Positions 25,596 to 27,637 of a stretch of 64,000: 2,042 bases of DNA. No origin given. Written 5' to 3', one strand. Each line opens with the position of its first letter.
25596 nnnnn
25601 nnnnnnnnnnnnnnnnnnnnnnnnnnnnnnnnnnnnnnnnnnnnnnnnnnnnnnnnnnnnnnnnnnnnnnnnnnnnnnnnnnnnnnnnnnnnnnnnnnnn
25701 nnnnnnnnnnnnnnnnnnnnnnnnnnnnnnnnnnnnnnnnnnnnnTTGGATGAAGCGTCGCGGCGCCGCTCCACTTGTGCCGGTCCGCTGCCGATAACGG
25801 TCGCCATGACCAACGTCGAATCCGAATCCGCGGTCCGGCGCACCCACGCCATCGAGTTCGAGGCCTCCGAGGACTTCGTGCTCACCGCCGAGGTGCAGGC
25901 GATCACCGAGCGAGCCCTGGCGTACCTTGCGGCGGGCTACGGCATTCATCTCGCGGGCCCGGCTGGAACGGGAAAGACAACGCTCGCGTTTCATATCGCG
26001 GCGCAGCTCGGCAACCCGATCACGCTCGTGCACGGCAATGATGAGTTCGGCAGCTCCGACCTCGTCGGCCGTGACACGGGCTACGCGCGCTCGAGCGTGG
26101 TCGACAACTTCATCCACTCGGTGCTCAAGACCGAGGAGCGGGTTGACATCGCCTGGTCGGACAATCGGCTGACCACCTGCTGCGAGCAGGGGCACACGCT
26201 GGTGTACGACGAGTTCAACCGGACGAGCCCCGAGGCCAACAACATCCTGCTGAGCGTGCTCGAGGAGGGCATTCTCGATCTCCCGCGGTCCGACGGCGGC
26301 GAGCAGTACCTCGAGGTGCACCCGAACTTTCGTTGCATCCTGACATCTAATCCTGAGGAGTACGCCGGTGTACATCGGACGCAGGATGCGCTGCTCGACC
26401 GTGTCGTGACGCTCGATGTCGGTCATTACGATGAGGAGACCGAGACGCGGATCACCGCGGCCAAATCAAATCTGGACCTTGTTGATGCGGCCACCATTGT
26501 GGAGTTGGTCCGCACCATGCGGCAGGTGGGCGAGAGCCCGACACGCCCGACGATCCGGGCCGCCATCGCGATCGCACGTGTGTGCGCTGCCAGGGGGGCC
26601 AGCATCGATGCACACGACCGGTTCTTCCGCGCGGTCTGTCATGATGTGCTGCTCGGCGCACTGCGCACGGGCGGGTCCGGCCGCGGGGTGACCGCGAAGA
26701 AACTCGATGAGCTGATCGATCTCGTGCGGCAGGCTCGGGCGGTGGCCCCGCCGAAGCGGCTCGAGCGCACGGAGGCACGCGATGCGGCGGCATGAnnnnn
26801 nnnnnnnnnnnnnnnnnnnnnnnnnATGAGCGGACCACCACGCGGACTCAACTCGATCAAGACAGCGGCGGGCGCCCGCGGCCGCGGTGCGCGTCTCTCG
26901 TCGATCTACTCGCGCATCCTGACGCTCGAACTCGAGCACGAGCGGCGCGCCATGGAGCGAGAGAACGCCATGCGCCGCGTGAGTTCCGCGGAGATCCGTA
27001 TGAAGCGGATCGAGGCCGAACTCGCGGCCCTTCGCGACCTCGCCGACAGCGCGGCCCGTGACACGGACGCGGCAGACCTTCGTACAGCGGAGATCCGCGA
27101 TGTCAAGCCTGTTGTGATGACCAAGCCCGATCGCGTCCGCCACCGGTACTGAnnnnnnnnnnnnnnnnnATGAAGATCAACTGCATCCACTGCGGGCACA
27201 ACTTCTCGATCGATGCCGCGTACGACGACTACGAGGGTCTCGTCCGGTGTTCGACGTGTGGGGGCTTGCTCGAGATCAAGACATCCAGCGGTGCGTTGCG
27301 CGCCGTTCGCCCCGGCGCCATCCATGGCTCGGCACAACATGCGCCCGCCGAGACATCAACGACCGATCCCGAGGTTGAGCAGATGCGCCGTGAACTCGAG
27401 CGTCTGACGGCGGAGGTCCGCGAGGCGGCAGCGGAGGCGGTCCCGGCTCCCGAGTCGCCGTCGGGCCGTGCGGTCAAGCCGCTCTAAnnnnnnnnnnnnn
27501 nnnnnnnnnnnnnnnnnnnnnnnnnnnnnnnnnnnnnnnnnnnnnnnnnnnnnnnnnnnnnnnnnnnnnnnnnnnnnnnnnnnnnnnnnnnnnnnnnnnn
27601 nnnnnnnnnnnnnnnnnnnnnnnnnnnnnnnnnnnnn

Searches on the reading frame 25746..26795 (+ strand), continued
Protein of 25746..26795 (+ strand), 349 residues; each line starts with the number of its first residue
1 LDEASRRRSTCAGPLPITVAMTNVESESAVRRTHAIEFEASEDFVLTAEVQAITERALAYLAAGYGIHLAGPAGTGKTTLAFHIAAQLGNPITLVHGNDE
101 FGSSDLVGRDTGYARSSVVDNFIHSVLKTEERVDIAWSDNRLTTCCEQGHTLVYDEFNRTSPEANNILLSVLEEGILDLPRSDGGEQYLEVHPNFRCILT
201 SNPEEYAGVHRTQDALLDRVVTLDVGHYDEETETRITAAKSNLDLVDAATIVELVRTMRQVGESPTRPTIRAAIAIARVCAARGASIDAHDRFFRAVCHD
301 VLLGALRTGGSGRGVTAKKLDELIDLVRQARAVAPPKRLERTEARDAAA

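Call 55: search_protein_families(library=ncbifam, proteins=[L007:3983-4843:+, L009:3622-4665:+, L012:2877-3782:+, L013:199-1284:+, L001:6016-7557:+], max_evalue=10)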
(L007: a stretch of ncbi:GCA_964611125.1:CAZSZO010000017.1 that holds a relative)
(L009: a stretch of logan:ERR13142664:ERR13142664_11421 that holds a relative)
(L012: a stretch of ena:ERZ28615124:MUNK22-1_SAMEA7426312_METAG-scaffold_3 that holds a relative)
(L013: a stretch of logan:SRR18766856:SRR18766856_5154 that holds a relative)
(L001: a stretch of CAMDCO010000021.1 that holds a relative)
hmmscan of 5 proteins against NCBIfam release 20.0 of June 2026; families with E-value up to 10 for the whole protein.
L007:3983-4843:+ (286 aa): 6 families
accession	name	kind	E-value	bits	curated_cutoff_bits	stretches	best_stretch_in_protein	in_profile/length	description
NF033930.1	pneumo_PspA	exception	0.0084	14.9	850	1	53-275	234-434/659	pneumococcal surface protein A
TIGR03930.1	WXG100_ESAT6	subfamily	0.011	16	44.85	1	20-76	13-69/90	WXG100 family type VII secretion target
TIGR02055.1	APS_reductase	subfamily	0.012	15.4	235.3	1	21-62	87-128/194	adenylylsulfate reductase, thioredoxin dependent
NF033885.1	conj_TraP_IncI1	equivalog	0.018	14.8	135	2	32-137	42-146/217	conjugal transfer protein TraP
NF001645.0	PRK00420.1-2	equivalog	0.063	13.3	162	1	134-171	52-89/106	hypothetical protein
NF049873.2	cytotoxin_MakE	exception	0.07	12.1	360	1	106-187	118-198/352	alpha-pore-forming cytotoxin subunit MakE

L009:3622-4665:+ (347 aa): 10 families
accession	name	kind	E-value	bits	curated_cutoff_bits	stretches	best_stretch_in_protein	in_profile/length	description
NF033930.1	pneumo_PspA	exception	0.00012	20.9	850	1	88-324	210-440/659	pneumococcal surface protein A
NF033916.0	antiphage_ZorA_3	subfamily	0.0017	17.3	250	2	64-236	240-412/509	anti-phage ZorAB system protein ZorA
TIGR02169.1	SMC_prok_A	equivalog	0.0048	14.6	729.4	1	83-237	295-447/1165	chromosome segregation protein SMC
NF047596.1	LIMLP_15305_fam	equivalog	0.019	14.9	210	1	184-243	110-168/175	LIMLP_15305 family protein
NF053767.1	CIS13_fam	equivalog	0.054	12.7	370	1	45-180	226-361/392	CIS13 family contractile injection system protein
TIGR00496.1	frr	equivalog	0.081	12.5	149.1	1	193-234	85-126/176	ribosome recycling factor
TIGR03263.1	guanyl_kin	equivalog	0.097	12.3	160.45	1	112-203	75-164/180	guanylate kinase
NF045594.1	flavodox_BilS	equivalog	0.23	11.4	155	1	79-164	17-103/160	flavodoxin family protein BilS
TIGR01554.3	major_cap_HK97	equivalog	1.1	8.3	27.5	1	155-245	2-94/385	phage major capsid protein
TIGR01069.2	mutS2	equivalog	3.9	5.7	400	1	157-253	511-605/790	endonuclease MutS2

L012:2877-3782:+ (301 aa): 13 families
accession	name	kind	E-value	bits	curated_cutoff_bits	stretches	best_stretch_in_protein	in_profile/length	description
TIGR02169.1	SMC_prok_A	equivalog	0.012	13.4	729.4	1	60-187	349-797/1165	chromosome segregation protein SMC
NF045487.1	ASRP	equivalog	0.022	13.4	300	1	88-195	149-466/593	archaea-specific SMC-related protein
NF011094.0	PRK14521.1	equivalog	0.027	14.3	209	2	132-195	89-151/186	30S ribosomal protein S16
NF047516.1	LA_3659_fam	equivalog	0.031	13.9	36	1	26-118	128-216/221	LA_3659 family protein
NF047514.1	SpiroCoCo_N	equivalog_domain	0.031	13.9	75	1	26-118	128-216/221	SpiroCoCo family coiled-coil protein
TIGR04211.1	SH3_and_anchor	equivalog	0.092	12.3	65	1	88-183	66-166/198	TIGR04211 family SH3 domain-containing protein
NF012221.1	MARTX_Nterm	equivalog_domain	0.1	9.6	700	1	88-192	1622-1721/1910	MARTX multifunctional-autoprocessing repeats-in-toxin holotoxin RtxA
NF002572.0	PRK02224.1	equivalog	0.11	10.7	1087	1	58-195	585-721/888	DNA double-strand break repair ATPase Rad50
NF003034.1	PRK03918.1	equivalog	0.16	9.9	700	1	90-195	621-727/878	DNA double-strand break repair ATPase Rad50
NF033916.0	antiphage_ZorA_3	subfamily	0.58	9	250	1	51-124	353-423/509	anti-phage ZorAB system protein ZorA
TIGR01069.2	mutS2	equivalog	0.81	7.9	400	2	27-130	504-605/790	endonuclease MutS2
NF010289.0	PRK13729.1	equivalog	2.7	6.8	504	1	140-236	67-165/474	F-type conjugal transfer pilus assembly protein TraB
NF033930.1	pneumo_PspA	exception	5.4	5.6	850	0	82-268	307-429/659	pneumococcal surface protein A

L013:199-1284:+ (361 aa): 5 families
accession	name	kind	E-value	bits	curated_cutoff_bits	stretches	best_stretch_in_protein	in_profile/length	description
NF003034.1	PRK03918.1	equivalog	0.04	11.9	700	1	68-195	167-293/878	DNA double-strand break repair ATPase Rad50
NF033916.0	antiphage_ZorA_3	subfamily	0.31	9.9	250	1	30-94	365-429/509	anti-phage ZorAB system protein ZorA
NF033930.1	pneumo_PspA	exception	0.75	8.4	850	1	59-301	206-443/659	pneumococcal surface protein A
NF007921.0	PRK10636.1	equivalog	1.1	7.4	917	1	97-174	508-585/638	ABC transporter ATP-binding protein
NF001300.0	PRK00247.1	equivalog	7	5.7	375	0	123-229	323-418/429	membrane protein insertase YidC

L001:6016-7557:+ (513 aa): 2 families
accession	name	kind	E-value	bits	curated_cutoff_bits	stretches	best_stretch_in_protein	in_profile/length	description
TIGR00927.1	2A1904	subfamily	4.1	4.9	710.1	1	356-463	727-827/1209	K+-dependent Na+/Ca+ exchanger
NF047984.1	porin_WD0745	equivalog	5.9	5.3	600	0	375-498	48-167/662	WD0745 family porin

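Call 66: find_encoding_contigs(protein=P0062, flank=3500, max_places=1)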
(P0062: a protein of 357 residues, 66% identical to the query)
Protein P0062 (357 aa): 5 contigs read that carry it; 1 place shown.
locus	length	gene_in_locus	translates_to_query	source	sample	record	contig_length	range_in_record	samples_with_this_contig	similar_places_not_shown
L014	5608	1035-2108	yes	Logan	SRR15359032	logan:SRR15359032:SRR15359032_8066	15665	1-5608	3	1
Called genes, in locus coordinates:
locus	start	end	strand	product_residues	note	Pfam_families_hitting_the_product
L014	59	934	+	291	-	-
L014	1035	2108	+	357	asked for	PF07726:AAA_3 (faint), PF07728:AAA_5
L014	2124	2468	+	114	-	-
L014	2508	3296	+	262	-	PF06386:GvpL_GvpF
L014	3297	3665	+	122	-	PF05120:GvpG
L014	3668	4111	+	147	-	PF00741:Gas_vesicle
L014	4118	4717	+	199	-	-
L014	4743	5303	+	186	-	-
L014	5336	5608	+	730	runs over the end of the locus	PF02359:CDC48_N, PF02933:CDC48_2 (weak), PF13191:AAA_16 (weak), PF00004:AAA, PF05496:RuvB_N (weak), PF17862:AAA_lid_3, PF00004:AAA, PF17862:AAA_lid_3, +8 more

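Call 67: find_encoding_contigs(protein=P0027, flank=3500, max_places=1)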
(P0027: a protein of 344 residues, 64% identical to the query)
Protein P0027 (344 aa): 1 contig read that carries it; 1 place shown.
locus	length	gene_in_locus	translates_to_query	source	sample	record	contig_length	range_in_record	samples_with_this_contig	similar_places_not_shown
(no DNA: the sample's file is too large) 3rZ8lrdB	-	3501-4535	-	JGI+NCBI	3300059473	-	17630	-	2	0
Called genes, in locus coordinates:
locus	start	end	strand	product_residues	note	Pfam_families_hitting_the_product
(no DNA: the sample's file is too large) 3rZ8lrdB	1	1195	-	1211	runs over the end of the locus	PF02895:H-kinase_dim (weak), PF01584:CheW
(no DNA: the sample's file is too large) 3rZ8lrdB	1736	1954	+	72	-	PF00741:Gas_vesicle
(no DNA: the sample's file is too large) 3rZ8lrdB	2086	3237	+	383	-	-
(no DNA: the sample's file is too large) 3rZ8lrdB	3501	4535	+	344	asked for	PF07728:AAA_5, PF07726:AAA_3 (weak)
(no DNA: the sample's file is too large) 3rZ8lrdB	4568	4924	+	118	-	-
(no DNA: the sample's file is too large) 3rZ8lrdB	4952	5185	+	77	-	-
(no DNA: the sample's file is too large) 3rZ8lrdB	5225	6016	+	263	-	PF06386:GvpL_GvpF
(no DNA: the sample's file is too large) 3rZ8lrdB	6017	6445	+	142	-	PF05120:GvpG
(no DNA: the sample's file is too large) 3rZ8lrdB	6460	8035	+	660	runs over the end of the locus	PF00448:SRP54 (faint), PF01656:CbiA (weak), PF02374:ArsA_ATPase, PF13614:AAA_31, PF00142:Fer4_NifH (weak), PF01656:CbiA (weak), PF02374:ArsA_ATPase, PF13614:AAA_31, +4 more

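Call 68: find_encoding_contigs(protein=P0040, flank=3500, max_places=1)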
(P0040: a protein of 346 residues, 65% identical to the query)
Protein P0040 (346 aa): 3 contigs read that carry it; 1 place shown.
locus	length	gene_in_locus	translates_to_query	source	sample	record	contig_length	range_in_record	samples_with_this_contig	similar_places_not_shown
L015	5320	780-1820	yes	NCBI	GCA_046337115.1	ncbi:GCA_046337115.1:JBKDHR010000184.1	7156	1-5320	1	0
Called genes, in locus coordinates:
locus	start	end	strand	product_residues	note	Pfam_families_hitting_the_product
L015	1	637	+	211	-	PF03279:Lip_A_acyltrans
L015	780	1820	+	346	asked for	PF07726:AAA_3 (weak), PF07728:AAA_5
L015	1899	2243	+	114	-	-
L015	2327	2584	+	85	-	-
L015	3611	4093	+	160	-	-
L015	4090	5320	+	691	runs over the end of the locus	PF00142:Fer4_NifH (faint), PF02374:ArsA_ATPase, PF10609:ParA (faint), PF13481:AAA_25 (faint), PF13614:AAA_31 (faint), PF01656:CbiA (weak), PF02374:ArsA_ATPase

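Call 82: find_encoding_contigs(protein=P0010, flank=3000, max_places=2)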
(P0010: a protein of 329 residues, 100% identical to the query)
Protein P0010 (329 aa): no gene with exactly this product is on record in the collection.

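Call 88: search_dna_similar(query=L009:3622-4665:+, collection=plasmids, mode=protein, max_evalue=0.01, max_rows=10)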
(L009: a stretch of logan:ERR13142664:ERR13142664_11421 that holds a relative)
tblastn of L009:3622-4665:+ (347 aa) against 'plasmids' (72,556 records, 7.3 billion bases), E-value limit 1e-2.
No match.

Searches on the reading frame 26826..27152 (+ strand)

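Call 3: search_protein_families(library=pfam, proteins=[window:26826-27152:+], max_evalue=0.1)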
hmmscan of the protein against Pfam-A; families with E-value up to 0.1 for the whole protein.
window:26826-27152:+ (108 aa): 1 family
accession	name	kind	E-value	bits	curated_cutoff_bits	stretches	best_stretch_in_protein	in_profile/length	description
PF14739.11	DUF4472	-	0.075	14.1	26.6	1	29-90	42-103/107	Domain of unknown function (DUF4472)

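Call 4: search_protein_families(library=ncbifam, proteins=[window:26826-27152:+], max_evalue=0.1)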
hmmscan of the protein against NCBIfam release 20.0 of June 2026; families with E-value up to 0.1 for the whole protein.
window:26826-27152:+ (108 aa): 0 families

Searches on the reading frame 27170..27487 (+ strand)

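Call 3: search_protein_families(library=pfam, proteins=[window:27170-27487:+], max_evalue=0.1)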
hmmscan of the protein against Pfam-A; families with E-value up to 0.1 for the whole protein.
window:27170-27487:+ (105 aa): 12 families
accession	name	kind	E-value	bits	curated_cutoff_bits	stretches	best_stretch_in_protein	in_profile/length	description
PF13717.11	Zn_ribbon_4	-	1.3e-05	25.4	30.3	1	1-31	1-32/36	zinc-ribbon domain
PF24042.1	DUF7351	-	0.00066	19.9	31.2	1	4-52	3-50/177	Domain of unknown function (DUF7351)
PF13408.12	Zn_ribbon_recom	-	0.0071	17.1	25.3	0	23-40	4-21/58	Recombinase zinc beta ribbon domain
PF21344.3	Zn_ribbon_LysW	-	0.0083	16.2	27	1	4-36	2-33/46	Alpha-aminoadipate carrier protein LysW-like, globular domain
PF22289.1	DmmA-like_C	-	0.014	15.8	27.4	1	3-37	2-31/44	Dimethylamine monooxygenase subunit DmmA-like, C-terminal domain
PF13248.11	Zn_ribbon_3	-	0.025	14.5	27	0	3-11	3-25/26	zinc-ribbon domain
PF05129.18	Zn_ribbon_Elf1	-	0.054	14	29.8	1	4-38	24-60/79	Transcription elongation factor Elf1 like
PF09723.15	Zn_ribbon_8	-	0.065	13.7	34.4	0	5-32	8-34/41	Zinc ribbon domain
PF01155.25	HypA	-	0.071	13.6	28.9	0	2-40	70-101/112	Hydrogenase/urease nickel incorporation, metallochaperone, hypA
PF16708.10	LppA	-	0.072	13.5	26.4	1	61-92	18-49/153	Lipoprotein confined to pathogenic Mycobacterium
PF13719.11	Zn_ribbon_5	-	0.078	13.2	29.3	0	1-31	1-32/37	zinc-ribbon domain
PF11727.13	ISG65-75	-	0.098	12.3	25.1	0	55-92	105-142/281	Invariant surface glycoprotein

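Call 4: search_protein_families(library=ncbifam, proteins=[window:27170-27487:+], max_evalue=0.1)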
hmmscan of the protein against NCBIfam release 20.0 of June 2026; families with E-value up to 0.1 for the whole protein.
window:27170-27487:+ (105 aa): 7 families
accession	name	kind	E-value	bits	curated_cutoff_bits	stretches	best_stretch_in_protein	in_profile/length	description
NF041070.1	carrier_LysW_Arch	domain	0.0028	17.6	75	1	1-41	1-41/57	alpha-aminoadipate/glutamate carrier protein LysW/ArgW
NF047912.1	ECs_2282_CxxC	subfamily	0.011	15.7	37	1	1-32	1-35/60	ECs_2282 family putative zinc-binding protein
TIGR02605.1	CxxC_CxxC_SSSS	subfamily_domain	0.012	15.7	31.3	1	5-39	8-42/52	FmdB family zinc ribbon protein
NF041259.1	mono_DmmA_fam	domain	0.017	15.5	60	1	2-38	51-84/101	dimethylamine monooxygenase subunit DmmA family protein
TIGR02098.1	MJ0042_CXXC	domain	0.038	13.7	20.9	0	1-31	1-32/38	MJ0042-type zinc finger domain-containing protein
NF001605.0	PRK00398.1-2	equivalog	0.067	13.1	63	0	26-38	3-15/43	DNA-directed RNA polymerase subunit P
NF041201.1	recomb_XisF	equivalog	0.088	11.7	375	0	18-88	291-362/465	fdxN element excision recombinase XisF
